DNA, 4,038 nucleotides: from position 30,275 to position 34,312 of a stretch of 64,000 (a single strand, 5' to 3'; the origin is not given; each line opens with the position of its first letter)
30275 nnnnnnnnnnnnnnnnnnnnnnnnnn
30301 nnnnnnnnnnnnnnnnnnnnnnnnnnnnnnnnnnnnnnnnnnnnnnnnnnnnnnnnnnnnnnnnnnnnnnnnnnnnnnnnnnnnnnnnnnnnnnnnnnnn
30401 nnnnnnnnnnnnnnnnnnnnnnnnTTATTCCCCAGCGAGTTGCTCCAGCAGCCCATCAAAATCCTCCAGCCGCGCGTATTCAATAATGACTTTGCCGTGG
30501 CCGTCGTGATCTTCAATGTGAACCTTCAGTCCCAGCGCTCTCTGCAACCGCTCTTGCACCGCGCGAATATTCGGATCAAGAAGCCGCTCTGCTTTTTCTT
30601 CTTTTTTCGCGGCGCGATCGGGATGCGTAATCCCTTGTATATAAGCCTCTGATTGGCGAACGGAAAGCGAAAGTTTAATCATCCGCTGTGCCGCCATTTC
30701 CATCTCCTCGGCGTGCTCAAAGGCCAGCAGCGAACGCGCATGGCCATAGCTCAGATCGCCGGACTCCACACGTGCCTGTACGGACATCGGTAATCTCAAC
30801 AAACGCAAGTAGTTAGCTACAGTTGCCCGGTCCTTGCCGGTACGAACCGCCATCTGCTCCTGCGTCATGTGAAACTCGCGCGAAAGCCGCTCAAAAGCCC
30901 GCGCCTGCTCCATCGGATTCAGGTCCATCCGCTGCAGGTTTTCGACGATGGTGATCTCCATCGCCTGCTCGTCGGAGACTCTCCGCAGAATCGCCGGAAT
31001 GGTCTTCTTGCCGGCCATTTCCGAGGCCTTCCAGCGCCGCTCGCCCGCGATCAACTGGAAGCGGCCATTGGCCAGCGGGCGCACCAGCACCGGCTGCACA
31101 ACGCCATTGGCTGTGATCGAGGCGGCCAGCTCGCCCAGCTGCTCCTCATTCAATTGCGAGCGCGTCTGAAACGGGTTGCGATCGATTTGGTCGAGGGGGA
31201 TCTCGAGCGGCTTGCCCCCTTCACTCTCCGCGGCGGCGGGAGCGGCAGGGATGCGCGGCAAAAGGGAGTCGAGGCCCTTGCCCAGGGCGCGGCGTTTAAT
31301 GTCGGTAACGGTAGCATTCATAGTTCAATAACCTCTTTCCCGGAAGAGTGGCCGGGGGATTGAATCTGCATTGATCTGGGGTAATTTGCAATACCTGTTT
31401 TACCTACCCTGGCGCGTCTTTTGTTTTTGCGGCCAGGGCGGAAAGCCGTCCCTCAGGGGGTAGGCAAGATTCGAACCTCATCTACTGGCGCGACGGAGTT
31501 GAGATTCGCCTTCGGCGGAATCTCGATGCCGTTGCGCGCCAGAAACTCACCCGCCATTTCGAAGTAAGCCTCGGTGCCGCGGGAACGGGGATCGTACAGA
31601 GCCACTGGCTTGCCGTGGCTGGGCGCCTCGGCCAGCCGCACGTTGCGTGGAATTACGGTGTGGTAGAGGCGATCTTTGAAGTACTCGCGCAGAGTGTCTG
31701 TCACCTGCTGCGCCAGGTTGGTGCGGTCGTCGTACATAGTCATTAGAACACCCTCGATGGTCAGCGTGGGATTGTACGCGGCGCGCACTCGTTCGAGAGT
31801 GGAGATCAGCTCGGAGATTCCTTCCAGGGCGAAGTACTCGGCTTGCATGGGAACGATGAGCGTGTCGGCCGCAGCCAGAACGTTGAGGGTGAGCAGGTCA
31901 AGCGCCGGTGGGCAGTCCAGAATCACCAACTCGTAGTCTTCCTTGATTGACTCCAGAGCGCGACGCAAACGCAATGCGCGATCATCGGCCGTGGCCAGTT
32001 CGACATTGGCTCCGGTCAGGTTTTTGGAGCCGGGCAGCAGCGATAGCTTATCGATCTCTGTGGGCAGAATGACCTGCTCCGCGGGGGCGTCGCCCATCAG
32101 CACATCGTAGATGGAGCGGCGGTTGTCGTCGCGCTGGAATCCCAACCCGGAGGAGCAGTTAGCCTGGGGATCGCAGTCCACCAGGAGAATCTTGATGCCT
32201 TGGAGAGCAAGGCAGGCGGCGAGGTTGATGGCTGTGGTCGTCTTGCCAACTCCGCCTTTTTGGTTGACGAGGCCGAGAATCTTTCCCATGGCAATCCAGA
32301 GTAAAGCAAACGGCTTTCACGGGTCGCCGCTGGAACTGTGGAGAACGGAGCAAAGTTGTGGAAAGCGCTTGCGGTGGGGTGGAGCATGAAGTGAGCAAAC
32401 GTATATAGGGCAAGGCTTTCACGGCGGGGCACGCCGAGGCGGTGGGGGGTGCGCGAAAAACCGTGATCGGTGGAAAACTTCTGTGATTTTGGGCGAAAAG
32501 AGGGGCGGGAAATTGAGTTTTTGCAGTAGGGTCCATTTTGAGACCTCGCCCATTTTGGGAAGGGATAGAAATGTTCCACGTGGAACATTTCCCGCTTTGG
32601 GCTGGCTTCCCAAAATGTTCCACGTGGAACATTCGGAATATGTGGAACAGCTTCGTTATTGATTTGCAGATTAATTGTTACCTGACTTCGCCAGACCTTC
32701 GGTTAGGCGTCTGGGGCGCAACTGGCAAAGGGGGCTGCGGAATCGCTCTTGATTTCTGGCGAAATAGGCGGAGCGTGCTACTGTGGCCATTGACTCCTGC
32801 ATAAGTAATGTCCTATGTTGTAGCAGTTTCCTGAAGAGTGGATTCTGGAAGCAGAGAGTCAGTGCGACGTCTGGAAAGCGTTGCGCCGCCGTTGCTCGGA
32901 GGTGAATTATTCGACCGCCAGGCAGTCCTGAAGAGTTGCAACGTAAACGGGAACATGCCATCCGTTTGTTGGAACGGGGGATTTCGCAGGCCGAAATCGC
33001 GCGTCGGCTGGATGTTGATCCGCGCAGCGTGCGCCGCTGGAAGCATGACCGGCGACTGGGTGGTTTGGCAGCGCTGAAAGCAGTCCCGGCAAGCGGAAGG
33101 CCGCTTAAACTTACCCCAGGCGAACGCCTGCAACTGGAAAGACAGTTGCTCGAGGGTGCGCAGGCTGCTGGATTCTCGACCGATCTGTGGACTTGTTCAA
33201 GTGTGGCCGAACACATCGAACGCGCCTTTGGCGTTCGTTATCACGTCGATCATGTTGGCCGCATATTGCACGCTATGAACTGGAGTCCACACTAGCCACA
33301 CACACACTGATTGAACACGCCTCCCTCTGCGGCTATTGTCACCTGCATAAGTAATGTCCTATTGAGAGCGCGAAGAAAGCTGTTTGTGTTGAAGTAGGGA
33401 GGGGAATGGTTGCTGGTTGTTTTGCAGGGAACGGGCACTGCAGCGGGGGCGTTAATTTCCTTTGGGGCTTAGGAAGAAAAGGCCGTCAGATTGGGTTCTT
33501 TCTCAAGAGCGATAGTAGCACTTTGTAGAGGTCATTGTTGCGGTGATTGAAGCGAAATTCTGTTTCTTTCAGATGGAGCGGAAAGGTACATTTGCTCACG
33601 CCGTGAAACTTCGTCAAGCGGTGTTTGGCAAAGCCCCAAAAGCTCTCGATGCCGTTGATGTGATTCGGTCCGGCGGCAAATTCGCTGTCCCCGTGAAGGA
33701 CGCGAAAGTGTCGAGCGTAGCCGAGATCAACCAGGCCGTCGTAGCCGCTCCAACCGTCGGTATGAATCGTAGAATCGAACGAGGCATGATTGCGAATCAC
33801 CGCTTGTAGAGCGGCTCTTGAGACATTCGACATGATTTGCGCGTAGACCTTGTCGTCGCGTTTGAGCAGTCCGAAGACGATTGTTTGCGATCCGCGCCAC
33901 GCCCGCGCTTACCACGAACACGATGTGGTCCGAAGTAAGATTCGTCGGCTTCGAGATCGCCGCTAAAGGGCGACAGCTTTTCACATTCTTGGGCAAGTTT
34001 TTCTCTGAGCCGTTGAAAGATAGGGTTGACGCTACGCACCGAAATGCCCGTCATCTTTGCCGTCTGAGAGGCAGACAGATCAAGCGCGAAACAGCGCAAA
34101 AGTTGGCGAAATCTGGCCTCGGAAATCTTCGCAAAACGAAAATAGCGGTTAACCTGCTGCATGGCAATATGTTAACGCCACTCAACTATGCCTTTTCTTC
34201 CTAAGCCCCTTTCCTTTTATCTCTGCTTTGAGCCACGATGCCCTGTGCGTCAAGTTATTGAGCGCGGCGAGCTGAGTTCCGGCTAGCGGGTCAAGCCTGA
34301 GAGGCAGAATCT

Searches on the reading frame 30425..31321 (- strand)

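Call 7: search_protein_families(library=pfam, proteins=[window:30425-31321:-], max_evalue=0.01)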
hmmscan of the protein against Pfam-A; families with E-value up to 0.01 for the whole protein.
window:30425-31321:- (298 aa): 5 families
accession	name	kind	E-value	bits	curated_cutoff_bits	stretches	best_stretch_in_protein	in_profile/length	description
PF17762.8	HTH_ParB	-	3.5e-33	114.2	22.6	1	133-231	2-100/102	ParB HTH domain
PF02195.25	ParB_N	-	3.8e-31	107.4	26.3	1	40-130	5-95/95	ParB N-terminal domain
PF23552.2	ParB_C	-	6.7e-12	45.1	23.8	1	249-295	2-49/50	ParB dimerisation domain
PF20432.4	Xre-like-HTH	-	0.0027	18.4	25.8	1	140-172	12-43/63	Antitoxin Xre-like helix-turn-helix domain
PF08281.18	Sigma70_r4_2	-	0.0031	17.6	25.7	0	146-174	21-49/54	Sigma-70, region 4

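Call 8: search_protein_families(library=ncbifam, proteins=[window:30425-31321:-], max_evalue=0.01)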
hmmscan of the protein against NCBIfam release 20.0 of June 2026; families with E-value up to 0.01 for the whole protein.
window:30425-31321:- (298 aa): 7 families
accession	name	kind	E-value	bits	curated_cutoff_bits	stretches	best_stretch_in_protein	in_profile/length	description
TIGR04285.1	nucleoid_noc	exception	4.5e-62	209.7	315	1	40-262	4-225/255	nucleoid occlusion protein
TIGR00180.1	parB_part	domain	7.4e-52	175.8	58.45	1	36-212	3-183/186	ParB/RepB/Spo0J family partition protein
TIGR03734.1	PRTRC_parB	hypoth_equivalog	1.8e-30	106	278.6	1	53-232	8-190/555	PRTRC system ParB family protein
TIGR03454.1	partition_RepB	equivalog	1.2e-17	64.3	201.5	1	33-185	59-212/325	plasmid partitioning protein RepB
NF010406.0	PRK13832.1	subfamily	2.9e-13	49.2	640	1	48-189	14-157/578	plasmid partitioning protein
NF010440.0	PRK13866.1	equivalog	2.1e-12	46.8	522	1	61-185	89-214/336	plasmid partitioning protein RepB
NF053625.1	SerKinSerKArch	equivalog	0.00017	20.8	380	1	47-113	20-88/244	ADP-dependent L-serine kinase SerK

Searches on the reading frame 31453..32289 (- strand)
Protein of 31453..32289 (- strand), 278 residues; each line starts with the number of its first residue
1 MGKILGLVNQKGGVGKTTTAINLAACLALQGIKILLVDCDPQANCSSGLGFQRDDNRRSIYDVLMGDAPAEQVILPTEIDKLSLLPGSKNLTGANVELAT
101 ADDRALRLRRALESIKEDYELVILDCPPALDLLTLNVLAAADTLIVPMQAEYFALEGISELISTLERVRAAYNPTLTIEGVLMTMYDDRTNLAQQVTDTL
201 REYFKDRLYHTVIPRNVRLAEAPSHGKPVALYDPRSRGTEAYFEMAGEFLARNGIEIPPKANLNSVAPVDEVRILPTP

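Call 7: search_protein_families(library=pfam, proteins=[window:31453-32289:-], max_evalue=0.01)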
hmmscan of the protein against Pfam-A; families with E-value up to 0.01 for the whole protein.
window:31453-32289:- (278 aa): 9 families
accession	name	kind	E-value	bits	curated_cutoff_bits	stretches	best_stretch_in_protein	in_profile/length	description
PF13614.12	AAA_31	-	2.8e-60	203.7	27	1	3-178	2-177/177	AAA domain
PF01656.29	CbiA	-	3.4e-29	101.8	25.4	1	7-229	3-125/125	CobQ/CobB/MinD/ParA nucleotide binding domain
PF06564.18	CBP_BcsQ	-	7.7e-13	48.9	21.3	1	3-242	2-226/234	Cellulose biosynthesis protein BcsQ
PF09140.17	MipZ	-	9.1e-12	45.3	20.7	1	6-156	4-137/262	ATPase MipZ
PF00142.24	Fer4_NifH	-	3.5e-10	40.2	25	1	10-69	7-64/271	4Fe-4S iron sulfur cluster binding proteins, NifH/frxC family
PF02374.21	ArsA_ATPase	-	6.5e-08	32.6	24.3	1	8-173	6-177/305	Anion-transporting ATPase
PF10609.15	ParA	-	2.8e-07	30.7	27.1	1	4-40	5-41/246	NUBPL iron-transfer P-loop NTPase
PF13481.12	AAA_25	-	0.0034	17.5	27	0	9-41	39-70/195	AAA domain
PF00448.28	SRP54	-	0.0044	17.1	22.7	0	13-40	11-38/196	SRP54-type protein, GTPase domain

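Call 8: search_protein_families(library=ncbifam, proteins=[window:31453-32289:-], max_evalue=0.01)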
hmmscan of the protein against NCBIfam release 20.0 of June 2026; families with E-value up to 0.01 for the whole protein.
window:31453-32289:- (278 aa): 35 families (the best 25 are shown)
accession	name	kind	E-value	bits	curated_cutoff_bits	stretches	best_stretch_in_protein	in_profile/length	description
TIGR03453.1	partition_RepA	equivalog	2.1e-32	112.4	348.45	1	4-222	106-343/387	plasmid partitioning protein RepA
NF041546.1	ParA_partition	equivalog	3.6e-31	108.3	180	2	4-50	1-47/203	ParA family partition ATPase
NF041283.1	PrgP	equivalog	2.7e-28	99.1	400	1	1-222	1-231/297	ParA superfamily DNA segregation protein PrgP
TIGR01969.1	minD_arch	subfamily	1.2e-24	86.9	201.75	1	5-251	3-232/251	cell division ATPase MinD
NF010443.0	PRK13869.1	subfamily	7.9e-24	84.2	446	1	4-210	123-348/405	plasmid-partitioning protein RepA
NF010259.0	PRK13705.1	equivalog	8.4e-20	71.1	725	1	4-156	108-272/388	plasmid-partitioning protein SopA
TIGR03371.1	cellulose_yhjQ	equivalog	1.4e-19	70.5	157.85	1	3-246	2-238/246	cellulose biosynthesis protein BcsQ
TIGR01968.1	minD_bact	equivalog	2.1e-17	63.3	212.9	1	3-247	2-234/261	septum site-determining protein MinD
TIGR03018.1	pepcterm_TyrKin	hypoth_equivalog_domain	1.7e-16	60.2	230.65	1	13-168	46-199/207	XrtA-associated tyrosine autokinase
TIGR01007.1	eps_fam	subfamily_domain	1.1e-13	51.2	108.05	1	3-151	18-161/204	polysaccharide biosynthesis tyrosine autokinase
TIGR01287.1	nifH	equivalog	1.1e-11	44.6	394.35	1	10-64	7-59/275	nitrogenase iron protein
NF009701.0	PRK13230.1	subfamily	2.9e-11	42.9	350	1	9-65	7-61/291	nitrogenase reductase-like protein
NF008079.0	PRK10818.1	equivalog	3.9e-10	39.5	508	1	1-247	1-244/270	septum site-determining protein MinD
NF033200.1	F430_CfbC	exception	3.9e-10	39.5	402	1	10-49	7-46/260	Ni-sirohydrochlorin a,c-diamide reductive cyclase ATP-dependent reductase subunit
NF008568.0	PRK11519.1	equivalog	2.5e-09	35.9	1068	1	7-140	531-657/720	tyrosine-protein kinase Wzc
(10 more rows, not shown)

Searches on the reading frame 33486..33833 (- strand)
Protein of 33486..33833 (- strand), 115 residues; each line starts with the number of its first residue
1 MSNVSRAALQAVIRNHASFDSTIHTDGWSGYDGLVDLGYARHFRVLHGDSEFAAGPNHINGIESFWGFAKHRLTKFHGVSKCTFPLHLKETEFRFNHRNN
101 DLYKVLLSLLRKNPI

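Call 7: search_protein_families(library=pfam, proteins=[window:33486-33833:-], max_evalue=0.01)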
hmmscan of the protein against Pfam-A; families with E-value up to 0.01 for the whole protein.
window:33486-33833:- (115 aa): 1 family
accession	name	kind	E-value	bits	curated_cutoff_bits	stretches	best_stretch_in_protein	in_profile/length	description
PF12762.13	DDE_Tnp_IS1595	-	8e-16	58.8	27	1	2-96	59-153/153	ISXO2-like transposase domain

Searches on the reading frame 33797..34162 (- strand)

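Call 7: search_protein_families(library=pfam, proteins=[window:33797-34162:-], max_evalue=0.01)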
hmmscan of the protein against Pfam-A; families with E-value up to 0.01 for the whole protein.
window:33797-34162:- (121 aa): 1 family
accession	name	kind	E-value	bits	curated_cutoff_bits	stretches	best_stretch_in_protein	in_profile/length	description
PF08281.18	Sigma70_r4_2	-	0.005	16.9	25.7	1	21-56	19-54/54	Sigma-70, region 4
